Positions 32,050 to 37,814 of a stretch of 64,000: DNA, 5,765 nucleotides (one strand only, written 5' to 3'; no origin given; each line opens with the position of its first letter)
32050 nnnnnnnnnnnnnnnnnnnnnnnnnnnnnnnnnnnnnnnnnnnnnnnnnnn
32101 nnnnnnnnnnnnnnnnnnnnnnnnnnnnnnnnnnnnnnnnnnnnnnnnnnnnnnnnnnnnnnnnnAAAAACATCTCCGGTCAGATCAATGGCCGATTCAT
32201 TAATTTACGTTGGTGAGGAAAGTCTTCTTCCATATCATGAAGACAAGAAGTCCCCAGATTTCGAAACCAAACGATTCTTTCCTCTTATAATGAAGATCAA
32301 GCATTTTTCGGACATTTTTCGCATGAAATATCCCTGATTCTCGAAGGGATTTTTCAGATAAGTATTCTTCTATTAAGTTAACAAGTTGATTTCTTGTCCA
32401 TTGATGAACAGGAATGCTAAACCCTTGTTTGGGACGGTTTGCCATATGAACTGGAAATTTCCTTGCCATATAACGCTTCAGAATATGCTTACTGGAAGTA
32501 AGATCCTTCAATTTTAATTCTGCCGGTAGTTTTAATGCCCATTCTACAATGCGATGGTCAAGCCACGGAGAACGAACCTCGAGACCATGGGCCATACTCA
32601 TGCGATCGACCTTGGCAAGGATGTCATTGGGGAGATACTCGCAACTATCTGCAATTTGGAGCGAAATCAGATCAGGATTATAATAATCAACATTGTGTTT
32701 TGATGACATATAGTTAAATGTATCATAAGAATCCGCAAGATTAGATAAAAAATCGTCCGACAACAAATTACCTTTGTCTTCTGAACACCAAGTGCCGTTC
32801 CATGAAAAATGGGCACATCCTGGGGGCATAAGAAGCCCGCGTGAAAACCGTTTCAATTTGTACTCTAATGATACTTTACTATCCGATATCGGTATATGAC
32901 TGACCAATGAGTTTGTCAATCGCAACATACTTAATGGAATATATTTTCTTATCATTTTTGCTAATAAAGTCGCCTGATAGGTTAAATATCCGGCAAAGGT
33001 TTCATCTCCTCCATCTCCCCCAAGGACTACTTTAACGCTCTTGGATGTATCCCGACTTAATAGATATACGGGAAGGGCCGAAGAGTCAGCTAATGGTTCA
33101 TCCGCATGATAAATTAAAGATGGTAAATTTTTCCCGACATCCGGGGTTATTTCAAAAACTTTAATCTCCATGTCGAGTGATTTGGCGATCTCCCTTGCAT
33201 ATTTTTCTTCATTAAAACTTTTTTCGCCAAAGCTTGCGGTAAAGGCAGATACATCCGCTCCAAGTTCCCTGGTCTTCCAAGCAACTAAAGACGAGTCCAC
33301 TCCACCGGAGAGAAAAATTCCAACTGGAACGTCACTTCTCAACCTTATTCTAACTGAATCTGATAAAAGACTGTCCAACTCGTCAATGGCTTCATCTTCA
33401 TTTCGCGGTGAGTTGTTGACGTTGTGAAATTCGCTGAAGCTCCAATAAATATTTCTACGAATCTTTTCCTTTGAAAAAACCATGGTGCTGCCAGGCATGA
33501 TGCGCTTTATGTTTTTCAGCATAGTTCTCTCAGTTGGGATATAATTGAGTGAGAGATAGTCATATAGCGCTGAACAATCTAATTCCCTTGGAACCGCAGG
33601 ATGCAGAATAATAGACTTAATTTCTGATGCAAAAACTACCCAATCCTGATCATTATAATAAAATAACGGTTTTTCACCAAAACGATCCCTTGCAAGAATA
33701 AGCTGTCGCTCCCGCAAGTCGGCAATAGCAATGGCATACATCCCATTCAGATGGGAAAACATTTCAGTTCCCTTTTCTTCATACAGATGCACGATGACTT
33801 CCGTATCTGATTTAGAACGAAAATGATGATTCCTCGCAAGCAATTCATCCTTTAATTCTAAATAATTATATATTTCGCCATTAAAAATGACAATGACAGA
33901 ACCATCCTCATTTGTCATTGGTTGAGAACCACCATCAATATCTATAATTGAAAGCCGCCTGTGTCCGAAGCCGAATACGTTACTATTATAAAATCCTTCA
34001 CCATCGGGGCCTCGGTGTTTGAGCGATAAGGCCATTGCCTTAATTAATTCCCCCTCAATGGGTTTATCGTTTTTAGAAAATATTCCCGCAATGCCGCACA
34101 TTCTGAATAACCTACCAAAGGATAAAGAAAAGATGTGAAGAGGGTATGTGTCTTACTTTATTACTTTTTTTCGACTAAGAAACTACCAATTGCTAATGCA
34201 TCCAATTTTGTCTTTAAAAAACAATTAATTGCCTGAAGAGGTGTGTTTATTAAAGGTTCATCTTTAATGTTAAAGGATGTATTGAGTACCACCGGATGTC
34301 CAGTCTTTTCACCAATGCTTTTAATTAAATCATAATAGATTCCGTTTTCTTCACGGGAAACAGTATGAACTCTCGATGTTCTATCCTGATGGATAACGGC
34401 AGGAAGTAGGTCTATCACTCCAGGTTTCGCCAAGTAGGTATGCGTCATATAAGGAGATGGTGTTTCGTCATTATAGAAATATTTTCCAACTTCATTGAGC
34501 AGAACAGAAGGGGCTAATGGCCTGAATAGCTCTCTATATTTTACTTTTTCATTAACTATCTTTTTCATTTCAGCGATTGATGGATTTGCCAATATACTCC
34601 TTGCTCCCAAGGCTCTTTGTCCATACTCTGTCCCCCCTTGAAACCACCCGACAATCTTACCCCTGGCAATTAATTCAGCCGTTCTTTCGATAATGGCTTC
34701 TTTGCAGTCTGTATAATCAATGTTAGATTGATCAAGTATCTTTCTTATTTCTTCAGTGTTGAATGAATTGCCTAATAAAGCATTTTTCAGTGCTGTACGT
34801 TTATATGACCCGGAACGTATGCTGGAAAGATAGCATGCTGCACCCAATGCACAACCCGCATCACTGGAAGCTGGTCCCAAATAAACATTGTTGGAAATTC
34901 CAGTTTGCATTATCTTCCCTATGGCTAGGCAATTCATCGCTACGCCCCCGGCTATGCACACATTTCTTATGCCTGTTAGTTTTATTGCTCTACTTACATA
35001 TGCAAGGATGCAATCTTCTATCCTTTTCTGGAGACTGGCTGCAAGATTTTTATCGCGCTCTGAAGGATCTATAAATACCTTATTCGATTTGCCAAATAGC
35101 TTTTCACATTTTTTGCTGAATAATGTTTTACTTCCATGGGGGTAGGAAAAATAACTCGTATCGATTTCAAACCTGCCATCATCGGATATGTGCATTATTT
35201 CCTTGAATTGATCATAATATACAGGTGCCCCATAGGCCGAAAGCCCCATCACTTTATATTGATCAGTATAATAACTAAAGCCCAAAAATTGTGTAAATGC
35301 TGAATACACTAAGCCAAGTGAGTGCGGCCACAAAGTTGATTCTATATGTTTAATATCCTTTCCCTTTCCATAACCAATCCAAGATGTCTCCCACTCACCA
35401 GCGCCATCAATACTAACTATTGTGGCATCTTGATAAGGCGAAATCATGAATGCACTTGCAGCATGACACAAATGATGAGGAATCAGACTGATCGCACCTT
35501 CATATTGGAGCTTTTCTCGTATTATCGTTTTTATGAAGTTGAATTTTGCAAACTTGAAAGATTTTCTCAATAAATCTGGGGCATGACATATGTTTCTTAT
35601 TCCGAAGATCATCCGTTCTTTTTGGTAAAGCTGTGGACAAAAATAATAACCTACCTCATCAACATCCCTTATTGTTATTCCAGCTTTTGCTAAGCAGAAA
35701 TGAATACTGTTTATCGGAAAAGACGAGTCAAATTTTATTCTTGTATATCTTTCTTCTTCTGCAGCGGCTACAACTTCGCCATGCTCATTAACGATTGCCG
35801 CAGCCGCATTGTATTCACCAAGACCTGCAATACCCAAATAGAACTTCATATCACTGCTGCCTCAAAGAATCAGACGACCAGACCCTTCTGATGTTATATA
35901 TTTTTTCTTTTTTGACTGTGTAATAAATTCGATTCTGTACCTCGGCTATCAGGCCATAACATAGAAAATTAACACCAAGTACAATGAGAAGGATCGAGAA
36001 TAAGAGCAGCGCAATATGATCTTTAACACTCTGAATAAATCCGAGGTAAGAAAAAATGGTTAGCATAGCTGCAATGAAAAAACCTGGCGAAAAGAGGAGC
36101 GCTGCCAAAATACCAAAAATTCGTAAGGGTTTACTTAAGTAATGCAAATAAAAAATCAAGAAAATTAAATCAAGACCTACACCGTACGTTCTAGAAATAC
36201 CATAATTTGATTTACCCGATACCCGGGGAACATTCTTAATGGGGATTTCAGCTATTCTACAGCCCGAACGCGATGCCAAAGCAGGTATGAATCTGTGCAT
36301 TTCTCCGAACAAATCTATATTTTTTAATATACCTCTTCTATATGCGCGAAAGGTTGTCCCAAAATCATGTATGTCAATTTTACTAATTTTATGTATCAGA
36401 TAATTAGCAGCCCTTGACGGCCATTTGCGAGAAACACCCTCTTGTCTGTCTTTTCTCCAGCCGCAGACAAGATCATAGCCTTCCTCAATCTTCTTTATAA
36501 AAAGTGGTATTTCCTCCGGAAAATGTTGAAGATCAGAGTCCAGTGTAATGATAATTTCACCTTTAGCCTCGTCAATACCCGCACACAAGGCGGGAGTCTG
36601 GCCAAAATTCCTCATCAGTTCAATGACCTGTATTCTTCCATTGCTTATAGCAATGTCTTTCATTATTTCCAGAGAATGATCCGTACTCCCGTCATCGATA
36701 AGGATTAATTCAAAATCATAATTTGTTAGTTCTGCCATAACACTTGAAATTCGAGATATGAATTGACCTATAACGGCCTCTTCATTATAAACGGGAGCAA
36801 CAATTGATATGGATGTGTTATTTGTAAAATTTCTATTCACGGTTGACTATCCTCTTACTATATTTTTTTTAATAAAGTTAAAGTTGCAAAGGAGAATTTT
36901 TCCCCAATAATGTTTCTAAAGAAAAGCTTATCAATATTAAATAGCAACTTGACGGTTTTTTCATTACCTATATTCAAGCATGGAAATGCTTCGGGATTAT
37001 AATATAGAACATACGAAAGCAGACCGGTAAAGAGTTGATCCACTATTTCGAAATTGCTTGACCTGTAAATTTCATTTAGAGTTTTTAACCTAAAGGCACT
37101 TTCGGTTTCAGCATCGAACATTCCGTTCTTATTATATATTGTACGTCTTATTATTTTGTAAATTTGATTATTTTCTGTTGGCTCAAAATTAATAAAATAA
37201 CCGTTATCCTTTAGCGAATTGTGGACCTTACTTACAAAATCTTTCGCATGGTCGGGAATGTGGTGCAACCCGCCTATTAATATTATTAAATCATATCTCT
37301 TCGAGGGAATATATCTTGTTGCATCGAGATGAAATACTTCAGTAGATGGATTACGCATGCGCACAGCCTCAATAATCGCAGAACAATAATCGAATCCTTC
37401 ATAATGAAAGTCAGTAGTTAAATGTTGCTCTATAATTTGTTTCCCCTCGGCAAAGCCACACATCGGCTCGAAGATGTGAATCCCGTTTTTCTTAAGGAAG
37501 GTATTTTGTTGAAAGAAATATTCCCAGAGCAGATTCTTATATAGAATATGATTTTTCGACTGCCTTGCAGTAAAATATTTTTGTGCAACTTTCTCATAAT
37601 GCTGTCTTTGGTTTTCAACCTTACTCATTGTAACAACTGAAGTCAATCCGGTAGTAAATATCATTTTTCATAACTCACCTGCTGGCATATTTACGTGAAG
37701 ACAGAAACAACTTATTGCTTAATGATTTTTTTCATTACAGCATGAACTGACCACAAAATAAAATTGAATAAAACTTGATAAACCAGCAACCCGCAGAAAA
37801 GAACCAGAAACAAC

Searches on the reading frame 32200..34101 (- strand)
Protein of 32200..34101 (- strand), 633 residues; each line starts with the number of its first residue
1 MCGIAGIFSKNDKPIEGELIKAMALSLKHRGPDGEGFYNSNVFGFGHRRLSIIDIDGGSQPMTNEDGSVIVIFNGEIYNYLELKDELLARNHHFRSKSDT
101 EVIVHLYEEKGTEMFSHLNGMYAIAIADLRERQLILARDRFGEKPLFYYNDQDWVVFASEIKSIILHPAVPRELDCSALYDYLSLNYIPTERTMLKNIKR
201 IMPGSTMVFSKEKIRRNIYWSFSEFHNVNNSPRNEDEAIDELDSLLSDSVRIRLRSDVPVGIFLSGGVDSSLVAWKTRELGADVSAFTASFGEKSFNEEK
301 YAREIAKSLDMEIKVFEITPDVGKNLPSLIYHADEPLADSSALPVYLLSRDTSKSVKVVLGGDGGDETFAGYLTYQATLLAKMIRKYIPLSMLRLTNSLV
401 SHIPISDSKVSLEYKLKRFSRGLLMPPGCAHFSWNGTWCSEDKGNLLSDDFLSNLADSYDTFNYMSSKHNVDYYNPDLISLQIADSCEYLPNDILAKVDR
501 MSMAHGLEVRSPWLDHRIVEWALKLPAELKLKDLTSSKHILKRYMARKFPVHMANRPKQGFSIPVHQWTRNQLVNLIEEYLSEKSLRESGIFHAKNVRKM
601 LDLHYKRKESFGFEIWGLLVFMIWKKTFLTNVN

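Call 6: search_protein_families(library=pfam, proteins=[window:32200-34101:-], max_evalue=0.0001)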
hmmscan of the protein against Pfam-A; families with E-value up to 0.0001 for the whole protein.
window:32200-34101:- (633 aa): 5 families
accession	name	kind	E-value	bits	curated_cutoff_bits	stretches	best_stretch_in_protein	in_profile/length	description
PF00733.27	Asn_synthase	-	5.7e-84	283.2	21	1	241-625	1-353/354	Asparagine synthase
PF13537.11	GATase_7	-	2.1e-47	160.6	25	1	47-164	1-121/123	Glutamine amidotransferase domain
PF13522.11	GATase_6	-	5.6e-41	140.1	27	1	32-160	1-130/130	Glutamine amidotransferase domain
PF06508.19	QueC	-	7.5e-06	26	22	1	263-319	5-61/210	Queuosine biosynthesis protein QueC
PF24167.1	DUF7411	-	5e-05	23.4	28.7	0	260-330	3-70/194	Family of unknown function (DUF7411)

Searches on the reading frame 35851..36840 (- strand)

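Call 6: search_protein_families(library=pfam, proteins=[window:35851-36840:-], max_evalue=0.0001)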
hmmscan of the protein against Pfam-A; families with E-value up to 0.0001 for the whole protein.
window:35851-36840:- (329 aa): 2 families
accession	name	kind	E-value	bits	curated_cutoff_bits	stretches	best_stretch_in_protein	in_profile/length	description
PF00535.33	Glycos_transf_2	-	6.3e-37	127.5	23.3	1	12-175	1-167/168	Glycosyl transferase family 2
PF10111.15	Glyco_tranf_2_2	-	2.7e-06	27.5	27.3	1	12-104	1-92/276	Glycosyltransferase like family 2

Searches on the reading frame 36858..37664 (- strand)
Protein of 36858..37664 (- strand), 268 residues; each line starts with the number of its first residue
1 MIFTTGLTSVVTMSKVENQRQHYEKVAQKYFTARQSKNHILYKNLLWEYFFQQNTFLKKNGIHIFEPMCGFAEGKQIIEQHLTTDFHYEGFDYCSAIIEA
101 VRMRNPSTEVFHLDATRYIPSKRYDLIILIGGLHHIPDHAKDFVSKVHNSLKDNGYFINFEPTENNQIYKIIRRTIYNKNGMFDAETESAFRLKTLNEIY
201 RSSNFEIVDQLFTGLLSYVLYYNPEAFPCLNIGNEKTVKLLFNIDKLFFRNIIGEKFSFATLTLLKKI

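Call 6: search_protein_families(library=pfam, proteins=[window:36858-37664:-], max_evalue=0.0001)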
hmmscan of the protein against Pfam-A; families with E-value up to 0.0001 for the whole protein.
window:36858-37664:- (268 aa): 4 families
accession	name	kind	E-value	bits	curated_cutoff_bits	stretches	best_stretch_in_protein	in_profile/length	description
PF13489.12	Methyltransf_23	-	1.1e-08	35.4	27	1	86-209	45-163/164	Methyltransferase domain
PF13649.12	Methyltransf_25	-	2.3e-06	28.6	27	1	70-155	7-97/97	Methyltransferase domain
PF08242.18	Methyltransf_12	-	8.1e-06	26.9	30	1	77-157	13-98/98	Methyltransferase domain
PF08241.18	Methyltransf_11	-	9.4e-06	26.6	21.2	1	86-158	19-94/95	Methyltransferase domain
